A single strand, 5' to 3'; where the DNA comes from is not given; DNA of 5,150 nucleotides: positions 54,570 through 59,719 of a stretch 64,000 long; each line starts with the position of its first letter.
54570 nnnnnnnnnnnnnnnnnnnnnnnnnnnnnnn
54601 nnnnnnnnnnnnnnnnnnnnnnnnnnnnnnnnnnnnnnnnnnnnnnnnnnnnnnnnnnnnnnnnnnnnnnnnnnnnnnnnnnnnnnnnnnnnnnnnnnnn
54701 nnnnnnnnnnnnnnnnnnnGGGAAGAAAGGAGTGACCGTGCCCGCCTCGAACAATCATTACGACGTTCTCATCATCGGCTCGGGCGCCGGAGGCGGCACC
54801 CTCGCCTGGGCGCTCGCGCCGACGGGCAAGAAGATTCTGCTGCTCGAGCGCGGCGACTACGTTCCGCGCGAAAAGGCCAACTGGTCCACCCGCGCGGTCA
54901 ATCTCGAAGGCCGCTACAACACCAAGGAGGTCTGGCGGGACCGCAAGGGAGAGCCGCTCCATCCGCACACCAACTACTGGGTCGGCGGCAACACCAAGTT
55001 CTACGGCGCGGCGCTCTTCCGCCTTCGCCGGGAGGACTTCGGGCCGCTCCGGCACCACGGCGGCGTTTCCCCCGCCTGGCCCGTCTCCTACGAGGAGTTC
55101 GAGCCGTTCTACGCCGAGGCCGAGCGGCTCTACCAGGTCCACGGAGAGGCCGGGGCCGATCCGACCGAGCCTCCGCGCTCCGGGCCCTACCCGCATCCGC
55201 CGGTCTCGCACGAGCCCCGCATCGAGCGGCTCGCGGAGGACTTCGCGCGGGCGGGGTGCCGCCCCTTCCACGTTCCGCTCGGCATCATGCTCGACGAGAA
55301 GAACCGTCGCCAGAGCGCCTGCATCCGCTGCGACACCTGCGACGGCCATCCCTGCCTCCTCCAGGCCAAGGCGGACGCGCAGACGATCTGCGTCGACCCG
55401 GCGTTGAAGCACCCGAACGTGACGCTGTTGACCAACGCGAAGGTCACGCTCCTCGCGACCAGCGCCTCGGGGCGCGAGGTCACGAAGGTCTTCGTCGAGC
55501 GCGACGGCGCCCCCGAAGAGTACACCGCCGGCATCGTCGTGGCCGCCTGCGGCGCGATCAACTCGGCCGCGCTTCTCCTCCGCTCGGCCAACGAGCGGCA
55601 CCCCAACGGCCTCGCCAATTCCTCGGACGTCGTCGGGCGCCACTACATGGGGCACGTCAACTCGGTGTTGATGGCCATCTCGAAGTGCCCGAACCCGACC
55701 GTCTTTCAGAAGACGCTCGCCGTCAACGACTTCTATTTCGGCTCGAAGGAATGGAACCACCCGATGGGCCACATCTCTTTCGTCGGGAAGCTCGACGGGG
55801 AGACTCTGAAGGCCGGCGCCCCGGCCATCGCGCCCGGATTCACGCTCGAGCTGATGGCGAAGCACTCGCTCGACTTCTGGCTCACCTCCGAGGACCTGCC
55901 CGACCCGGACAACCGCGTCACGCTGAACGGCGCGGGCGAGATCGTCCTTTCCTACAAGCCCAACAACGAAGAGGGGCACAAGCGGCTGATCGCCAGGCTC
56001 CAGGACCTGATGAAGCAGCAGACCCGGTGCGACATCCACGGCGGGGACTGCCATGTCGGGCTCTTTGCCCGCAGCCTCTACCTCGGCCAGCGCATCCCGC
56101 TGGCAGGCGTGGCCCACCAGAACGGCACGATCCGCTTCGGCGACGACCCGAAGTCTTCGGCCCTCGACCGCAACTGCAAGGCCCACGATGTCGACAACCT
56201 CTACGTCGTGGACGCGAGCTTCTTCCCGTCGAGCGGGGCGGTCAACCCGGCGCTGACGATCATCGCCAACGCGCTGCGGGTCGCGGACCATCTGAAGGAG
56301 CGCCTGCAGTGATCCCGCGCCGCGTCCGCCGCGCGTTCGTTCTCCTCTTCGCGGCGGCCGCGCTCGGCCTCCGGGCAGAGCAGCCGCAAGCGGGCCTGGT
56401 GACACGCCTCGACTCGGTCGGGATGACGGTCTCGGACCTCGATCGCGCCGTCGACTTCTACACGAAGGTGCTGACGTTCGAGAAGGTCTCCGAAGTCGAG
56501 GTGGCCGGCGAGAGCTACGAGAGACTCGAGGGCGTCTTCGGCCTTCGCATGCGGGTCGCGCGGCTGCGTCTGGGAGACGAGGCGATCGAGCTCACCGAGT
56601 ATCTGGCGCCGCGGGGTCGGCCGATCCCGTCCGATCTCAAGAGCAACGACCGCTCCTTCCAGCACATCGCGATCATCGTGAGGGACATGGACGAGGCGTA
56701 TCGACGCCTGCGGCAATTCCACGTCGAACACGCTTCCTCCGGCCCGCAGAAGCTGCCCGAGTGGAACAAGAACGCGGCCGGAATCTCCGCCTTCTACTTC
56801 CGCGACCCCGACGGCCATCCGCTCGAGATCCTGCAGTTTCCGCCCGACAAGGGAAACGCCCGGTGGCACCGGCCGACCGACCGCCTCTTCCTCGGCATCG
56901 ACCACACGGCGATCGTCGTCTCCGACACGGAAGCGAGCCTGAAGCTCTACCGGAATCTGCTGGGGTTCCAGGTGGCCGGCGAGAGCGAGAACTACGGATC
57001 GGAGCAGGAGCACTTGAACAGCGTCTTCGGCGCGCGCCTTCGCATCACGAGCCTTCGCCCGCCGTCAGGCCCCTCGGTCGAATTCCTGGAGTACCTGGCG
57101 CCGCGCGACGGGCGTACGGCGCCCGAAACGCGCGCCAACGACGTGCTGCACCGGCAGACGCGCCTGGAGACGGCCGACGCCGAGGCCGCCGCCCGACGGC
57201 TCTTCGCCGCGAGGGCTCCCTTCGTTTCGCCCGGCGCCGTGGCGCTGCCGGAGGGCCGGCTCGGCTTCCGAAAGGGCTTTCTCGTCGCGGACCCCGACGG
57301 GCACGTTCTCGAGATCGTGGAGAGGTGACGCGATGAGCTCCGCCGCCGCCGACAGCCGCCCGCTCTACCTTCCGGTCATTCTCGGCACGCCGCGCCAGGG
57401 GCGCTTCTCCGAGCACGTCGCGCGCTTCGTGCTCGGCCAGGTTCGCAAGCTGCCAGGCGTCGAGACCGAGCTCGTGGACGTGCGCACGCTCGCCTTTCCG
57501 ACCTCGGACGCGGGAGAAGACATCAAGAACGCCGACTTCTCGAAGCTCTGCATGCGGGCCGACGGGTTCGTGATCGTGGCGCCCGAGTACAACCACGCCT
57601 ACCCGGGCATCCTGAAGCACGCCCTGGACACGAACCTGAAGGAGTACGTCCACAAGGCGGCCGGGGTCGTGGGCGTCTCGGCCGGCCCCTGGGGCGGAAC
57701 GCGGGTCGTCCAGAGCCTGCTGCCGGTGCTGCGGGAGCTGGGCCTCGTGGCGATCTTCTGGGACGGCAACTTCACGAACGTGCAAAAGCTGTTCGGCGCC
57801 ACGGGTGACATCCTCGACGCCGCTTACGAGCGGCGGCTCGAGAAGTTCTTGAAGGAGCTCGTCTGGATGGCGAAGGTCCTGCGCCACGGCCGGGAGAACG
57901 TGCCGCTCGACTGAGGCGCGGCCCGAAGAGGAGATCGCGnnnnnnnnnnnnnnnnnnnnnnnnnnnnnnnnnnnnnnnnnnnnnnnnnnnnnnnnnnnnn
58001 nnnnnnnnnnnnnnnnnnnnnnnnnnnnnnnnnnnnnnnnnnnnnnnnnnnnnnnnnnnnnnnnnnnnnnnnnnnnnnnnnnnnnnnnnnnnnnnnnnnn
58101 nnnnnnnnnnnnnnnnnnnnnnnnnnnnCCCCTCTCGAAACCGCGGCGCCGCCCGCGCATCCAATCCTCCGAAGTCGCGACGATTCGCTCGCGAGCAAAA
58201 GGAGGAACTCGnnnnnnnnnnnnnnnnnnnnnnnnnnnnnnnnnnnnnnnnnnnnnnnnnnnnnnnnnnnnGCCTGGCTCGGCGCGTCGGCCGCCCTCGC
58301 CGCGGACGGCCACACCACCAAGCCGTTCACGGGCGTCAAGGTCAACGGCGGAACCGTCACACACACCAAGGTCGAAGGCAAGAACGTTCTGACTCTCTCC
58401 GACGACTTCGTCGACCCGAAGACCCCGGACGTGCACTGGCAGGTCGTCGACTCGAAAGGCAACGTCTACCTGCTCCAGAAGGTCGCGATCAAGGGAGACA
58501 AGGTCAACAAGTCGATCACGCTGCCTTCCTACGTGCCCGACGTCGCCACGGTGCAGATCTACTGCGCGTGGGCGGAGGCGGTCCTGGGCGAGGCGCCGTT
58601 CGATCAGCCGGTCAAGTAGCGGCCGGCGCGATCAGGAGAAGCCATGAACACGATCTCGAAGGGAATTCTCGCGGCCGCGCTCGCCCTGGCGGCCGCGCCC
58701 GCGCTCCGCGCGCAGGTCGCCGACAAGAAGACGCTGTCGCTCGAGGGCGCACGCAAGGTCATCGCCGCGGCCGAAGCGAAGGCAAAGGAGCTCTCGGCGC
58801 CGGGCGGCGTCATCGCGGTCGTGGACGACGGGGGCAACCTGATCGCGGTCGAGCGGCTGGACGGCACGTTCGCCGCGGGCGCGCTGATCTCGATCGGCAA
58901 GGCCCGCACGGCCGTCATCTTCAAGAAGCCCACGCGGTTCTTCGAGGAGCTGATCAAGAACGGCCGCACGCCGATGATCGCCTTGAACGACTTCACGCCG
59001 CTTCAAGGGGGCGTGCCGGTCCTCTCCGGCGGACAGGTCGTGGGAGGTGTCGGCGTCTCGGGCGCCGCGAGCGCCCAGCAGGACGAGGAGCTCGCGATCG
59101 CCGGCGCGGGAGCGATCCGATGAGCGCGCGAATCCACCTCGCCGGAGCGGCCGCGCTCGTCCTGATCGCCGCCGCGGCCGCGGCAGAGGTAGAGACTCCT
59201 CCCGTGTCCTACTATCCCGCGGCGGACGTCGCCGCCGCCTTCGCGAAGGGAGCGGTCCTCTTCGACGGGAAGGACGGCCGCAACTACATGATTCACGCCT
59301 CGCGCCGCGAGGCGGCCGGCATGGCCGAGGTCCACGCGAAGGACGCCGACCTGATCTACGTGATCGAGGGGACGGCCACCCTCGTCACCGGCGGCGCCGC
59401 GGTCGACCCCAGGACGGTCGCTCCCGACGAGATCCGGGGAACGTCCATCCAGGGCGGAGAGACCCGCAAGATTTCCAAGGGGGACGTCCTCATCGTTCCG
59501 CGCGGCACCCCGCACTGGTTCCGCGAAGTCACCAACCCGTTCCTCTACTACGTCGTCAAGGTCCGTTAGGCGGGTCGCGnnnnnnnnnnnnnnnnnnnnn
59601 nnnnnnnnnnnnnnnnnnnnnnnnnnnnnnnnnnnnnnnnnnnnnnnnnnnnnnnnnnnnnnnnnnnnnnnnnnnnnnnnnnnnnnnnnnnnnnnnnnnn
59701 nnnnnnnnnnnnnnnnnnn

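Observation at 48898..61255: Five copies of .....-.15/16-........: an ECF-type promoter signature marking a putative regulon of the ZAS/ECF pair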

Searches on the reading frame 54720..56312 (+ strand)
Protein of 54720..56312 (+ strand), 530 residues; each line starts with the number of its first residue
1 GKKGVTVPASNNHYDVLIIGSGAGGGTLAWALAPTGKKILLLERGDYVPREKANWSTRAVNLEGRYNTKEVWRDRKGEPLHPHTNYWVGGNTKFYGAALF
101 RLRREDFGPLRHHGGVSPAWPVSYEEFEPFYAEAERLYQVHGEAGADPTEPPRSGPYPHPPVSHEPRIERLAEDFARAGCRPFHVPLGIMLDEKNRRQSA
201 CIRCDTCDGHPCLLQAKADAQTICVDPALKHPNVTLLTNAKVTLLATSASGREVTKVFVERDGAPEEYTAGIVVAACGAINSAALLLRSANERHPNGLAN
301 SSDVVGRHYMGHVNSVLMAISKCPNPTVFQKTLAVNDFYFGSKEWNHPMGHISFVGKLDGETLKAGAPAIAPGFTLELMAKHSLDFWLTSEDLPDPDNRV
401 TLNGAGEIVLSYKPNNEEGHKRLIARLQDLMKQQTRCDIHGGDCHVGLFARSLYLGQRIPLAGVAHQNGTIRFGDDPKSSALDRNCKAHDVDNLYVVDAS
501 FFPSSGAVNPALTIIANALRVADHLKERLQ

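Call 8: search_protein_families(library=pfam, proteins=[window:54720-56312:+], max_evalue=0.01)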
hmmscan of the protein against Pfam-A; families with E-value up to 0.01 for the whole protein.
window:54720-56312:+ (530 aa): 8 families
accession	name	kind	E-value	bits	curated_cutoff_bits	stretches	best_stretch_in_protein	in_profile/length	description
PF05199.19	GMC_oxred_C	-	1.1e-18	68.6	24.6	1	460-518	81-139/139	GMC oxidoreductase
PF01266.30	DAO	-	6.5e-09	36.2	27.9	1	15-285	1-208/353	FAD dependent oxidoreductase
PF00732.25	GMC_oxred_N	-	5.5e-08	33.3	23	1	161-308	75-212/218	GMC oxidoreductase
PF00890.30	FAD_binding_2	-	6.5e-07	29.3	20.4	1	15-48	1-34/414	FAD binding domain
PF13450.12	NAD_binding_8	-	3.3e-05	24.5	21.9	1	18-47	1-30/68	NAD(P)-binding Rossmann-like domain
PF12831.13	FAD_oxidored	-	7.8e-05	22.6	27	0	15-47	1-33/416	FAD dependent oxidoreductase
PF07992.20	Pyr_redox_2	-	0.00026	21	26.1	0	14-60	1-47/291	Pyridine nucleotide-disulphide oxidoreductase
PF00996.24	GDI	-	0.0039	16.2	23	1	11-75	2-64/436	GDP dissociation inhibitor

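Call 37: search_protein_families(library=ncbifam, proteins=[window:54720-56312:+], max_evalue=0.00001)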
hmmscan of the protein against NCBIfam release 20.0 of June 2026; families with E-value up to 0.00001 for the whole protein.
window:54720-56312:+ (530 aa): 7 families
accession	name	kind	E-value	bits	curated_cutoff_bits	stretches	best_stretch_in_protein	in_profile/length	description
TIGR03970.1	mycofact_MftG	equivalog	4.7e-16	58.8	387.45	2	225-290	201-264/487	mycofactocin dehydrogenase MftG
TIGR04542.1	GMC_mycofac_2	equivalog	3.5e-14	52.7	400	0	220-292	172-238/425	mycofactocin system GMC family oxidoreductase MftG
NF002550.0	PRK02106.1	subfamily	3.3e-13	49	605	0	464-528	471-536/563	choline dehydrogenase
TIGR02462.1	pyranose_ox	equivalog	4.8e-13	48.9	544.9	1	464-529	482-547/548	pyranose oxidase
TIGR01810.1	betA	equivalog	1.6e-09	37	732.1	0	465-527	465-528/532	choline dehydrogenase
NF058674.1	CholsOxChoxAB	equivalog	1.8e-09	36.7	850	0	464-525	471-532/535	cholesterol oxidase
NF009477.0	PRK12843.1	equivalog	3.5e-07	29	758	0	9-49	12-52/578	FAD-dependent oxidoreductase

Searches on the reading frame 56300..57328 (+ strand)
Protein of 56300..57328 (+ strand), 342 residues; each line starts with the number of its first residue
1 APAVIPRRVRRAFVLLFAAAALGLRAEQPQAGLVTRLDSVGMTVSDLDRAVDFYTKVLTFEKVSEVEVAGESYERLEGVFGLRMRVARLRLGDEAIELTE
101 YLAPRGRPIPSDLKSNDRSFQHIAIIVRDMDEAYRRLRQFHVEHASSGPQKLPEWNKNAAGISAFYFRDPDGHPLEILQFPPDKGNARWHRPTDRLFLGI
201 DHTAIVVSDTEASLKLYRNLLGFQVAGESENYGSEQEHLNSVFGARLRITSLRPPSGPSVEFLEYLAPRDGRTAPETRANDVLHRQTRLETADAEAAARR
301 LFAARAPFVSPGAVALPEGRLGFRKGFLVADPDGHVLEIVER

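Call 8: search_protein_families(library=pfam, proteins=[window:56300-57328:+], max_evalue=0.01)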
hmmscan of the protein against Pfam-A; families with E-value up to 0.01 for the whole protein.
window:56300-57328:+ (342 aa): 6 families
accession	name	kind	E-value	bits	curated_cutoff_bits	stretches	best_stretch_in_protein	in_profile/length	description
PF00903.31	Glyoxalase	-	1.5e-29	103.3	20.6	2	36-177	1-121/121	Glyoxalase/Bleomycin resistance protein/Dioxygenase superfamily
PF13669.12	Glyoxalase_4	-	8.6e-16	58.6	27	2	40-151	3-100/109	Glyoxalase/Bleomycin resistance protein/Dioxygenase superfamily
PF18029.7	Glyoxalase_6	-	1.2e-06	29.6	23.6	0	42-177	4-105/106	Glyoxalase-like domain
PF22677.2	Ble-like_N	-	5.7e-06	26.4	24.5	0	202-227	4-29/41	Bleomycin resistance protein-like N-terminal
PF13468.12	Glyoxalase_3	-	0.00025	21.6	25.1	0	200-301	1-95/176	Glyoxalase-like domain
PF12681.13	Glyoxalase_2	-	0.0006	20.2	30.1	0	155-177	91-113/118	Glyoxalase-like domain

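Call 37: search_protein_families(library=ncbifam, proteins=[window:56300-57328:+], max_evalue=0.00001)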
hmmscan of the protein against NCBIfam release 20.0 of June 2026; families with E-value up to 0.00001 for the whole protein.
window:56300-57328:+ (342 aa): 27 families (the best 25 are shown)
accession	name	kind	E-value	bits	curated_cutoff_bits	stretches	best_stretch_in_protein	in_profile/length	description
NF050075.1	SMU1112c_YaeR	equivalog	5.9e-13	49.2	140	1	36-178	3-124/125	SMU1112c/YaeR family gloxylase I-like metalloprotein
NF000496.2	Fos_GSH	equivalog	1.1e-12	48.2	180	0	119-177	64-114/136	fosfomycin resistance glutathione transferase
TIGR00068.2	glyox_I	equivalog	2.8e-12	46.7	120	1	40-179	5-139/143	lactoylglutathione lyase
NF000124.1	fos-Vibrio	exception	7.6e-12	45.5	250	0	197-229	2-34/132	FosG/FosC2-related fosfomycin resistance glutathione transferase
TIGR03081.1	metmalonyl_epim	equivalog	1.1e-11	45.4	114.95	0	36-149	1-103/129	methylmalonyl-CoA epimerase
NF000074.1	299782349_fosC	exception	4.9e-11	42.9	250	0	36-61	4-29/132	FosC2 family fosfomycin resistance glutathione transferase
NF050074.1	glyox_I_GloA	exception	2.6e-10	40.5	165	0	201-230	3-32/121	lactoylglutathione lyase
TIGR02295.1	HpaD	equivalog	3.4e-10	39.6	321.4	0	117-233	58-173/298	3,4-dihydroxyphenylacetate 2,3-dioxygenase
NF000221.4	FosA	exception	8.6e-10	38.7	250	0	152-177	89-114/137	FosA family fosfomycin resistance glutathione transferase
NF000094.1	354827590_fosA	exception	8.8e-10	38.8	275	0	198-227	3-32/135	FosA family fosfomycin resistance glutathione transferase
NF003152.0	PRK04101.1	equivalog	2.9e-09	37.4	171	0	117-177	61-116/139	metallothiol transferase FosB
NF038306.1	fosM_gen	equivalog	1.1e-07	32.3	255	0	117-177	60-115/137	FosM family fosfomycin resistance protein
TIGR03645.1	glyox_marine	hypoth_equivalog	1.8e-07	31.3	262.05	0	39-67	7-35/162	lactoylglutathione lyase family protein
NF051469.1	fosA13_fam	exception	1.8e-07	31.2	290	0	150-177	86-113/136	FosA13 family fosfomycin resistance glutathione transferase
NF033405.1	FosLL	exception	4.7e-07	30.2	270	0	152-177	85-110/135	fosfomycin resistance glutathione transferase FosLL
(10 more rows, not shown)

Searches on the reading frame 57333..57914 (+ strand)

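Call 8: search_protein_families(library=pfam, proteins=[window:57333-57914:+], max_evalue=0.01)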
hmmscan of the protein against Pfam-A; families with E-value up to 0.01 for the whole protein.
window:57333-57914:+ (193 aa): 2 families
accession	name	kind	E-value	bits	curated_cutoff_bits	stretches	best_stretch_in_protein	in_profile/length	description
PF03358.20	FMN_red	-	2.4e-28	99.1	24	1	15-141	5-140/152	NADPH-dependent FMN reductase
PF02525.22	Flavodoxin_2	-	5.7e-05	23.3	27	1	15-100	5-102/198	Flavodoxin-like fold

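Call 37: search_protein_families(library=ncbifam, proteins=[window:57333-57914:+], max_evalue=0.00001)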
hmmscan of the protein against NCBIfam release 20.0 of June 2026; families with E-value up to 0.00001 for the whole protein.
window:57333-57914:+ (193 aa): 2 families
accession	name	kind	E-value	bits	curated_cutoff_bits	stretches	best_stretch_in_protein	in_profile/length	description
TIGR03567.1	FMN_reduc_SsuE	equivalog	5.2e-06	26.5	164.05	1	18-177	7-169/171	NADPH-dependent FMN reductase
TIGR02690.1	resist_ArsH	equivalog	5.5e-06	25.7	292.25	1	5-185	22-205/219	arsenical resistance protein ArsH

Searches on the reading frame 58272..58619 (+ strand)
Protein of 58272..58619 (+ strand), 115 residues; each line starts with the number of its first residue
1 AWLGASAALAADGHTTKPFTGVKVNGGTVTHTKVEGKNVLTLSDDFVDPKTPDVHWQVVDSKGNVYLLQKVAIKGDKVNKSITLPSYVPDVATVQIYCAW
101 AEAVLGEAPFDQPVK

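Call 8: search_protein_families(library=pfam, proteins=[window:58272-58619:+], max_evalue=0.01)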
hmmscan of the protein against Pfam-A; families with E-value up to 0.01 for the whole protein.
window:58272-58619:+ (115 aa): 0 families

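Call 14: search_protein_families(library=ncbifam, proteins=[window:58272-58619:+], max_evalue=0.01)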
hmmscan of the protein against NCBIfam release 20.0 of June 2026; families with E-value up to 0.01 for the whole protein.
window:58272-58619:+ (115 aa): 0 families

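Call 56: search_protein_families(library=pfam, proteins=[window:58272-58619:+], max_evalue=10)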
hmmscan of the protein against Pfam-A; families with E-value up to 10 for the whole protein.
window:58272-58619:+ (115 aa): 1 family
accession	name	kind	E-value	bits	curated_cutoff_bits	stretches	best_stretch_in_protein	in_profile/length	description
PF24121.1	Cas8b_N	-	0.24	11.2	27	1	64-108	181-227/265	Type I-B CRISPR Cas8b N-terminal domain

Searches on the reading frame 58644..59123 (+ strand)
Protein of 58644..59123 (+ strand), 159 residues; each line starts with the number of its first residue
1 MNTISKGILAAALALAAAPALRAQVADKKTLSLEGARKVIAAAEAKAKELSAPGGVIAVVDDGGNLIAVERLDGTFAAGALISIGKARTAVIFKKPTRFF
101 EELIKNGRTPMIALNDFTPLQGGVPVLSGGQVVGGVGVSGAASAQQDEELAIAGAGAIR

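Call 9: search_protein_families(library=pfam, proteins=[window:58644-59123:+], max_evalue=0.01)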
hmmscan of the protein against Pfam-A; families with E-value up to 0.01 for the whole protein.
window:58644-59123:+ (159 aa): 2 families
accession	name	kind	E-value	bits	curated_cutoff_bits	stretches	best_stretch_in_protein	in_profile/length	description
PF03928.20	HbpS-like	-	1.8e-31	109.2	25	1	31-155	1-127/128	Haem degrading protein HbpS-like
PF13185.12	GAF_2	-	0.0039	17.8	28.6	1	47-149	15-120/136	GAF domain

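Call 37: search_protein_families(library=ncbifam, proteins=[window:58644-59123:+], max_evalue=0.00001)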
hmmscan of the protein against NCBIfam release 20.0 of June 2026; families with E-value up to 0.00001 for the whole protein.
window:58644-59123:+ (159 aa): 1 family
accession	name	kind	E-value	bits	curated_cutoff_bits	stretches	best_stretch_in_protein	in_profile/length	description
NF007275.0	PRK09732.1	equivalog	3.8e-25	88.2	246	1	28-155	4-129/134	hypothetical protein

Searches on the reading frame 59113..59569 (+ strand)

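Call 9: search_protein_families(library=pfam, proteins=[window:59113-59569:+], max_evalue=0.01)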
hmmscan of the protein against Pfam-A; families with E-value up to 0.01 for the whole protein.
window:59113-59569:+ (152 aa): 0 families

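Call 14: search_protein_families(library=ncbifam, proteins=[window:59113-59569:+], max_evalue=0.01)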
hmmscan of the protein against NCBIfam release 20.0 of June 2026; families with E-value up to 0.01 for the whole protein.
window:59113-59569:+ (152 aa): 0 families

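Call 56: search_protein_families(library=pfam, proteins=[window:59113-59569:+], max_evalue=10)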
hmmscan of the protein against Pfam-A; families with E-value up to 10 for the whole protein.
window:59113-59569:+ (152 aa): 0 families
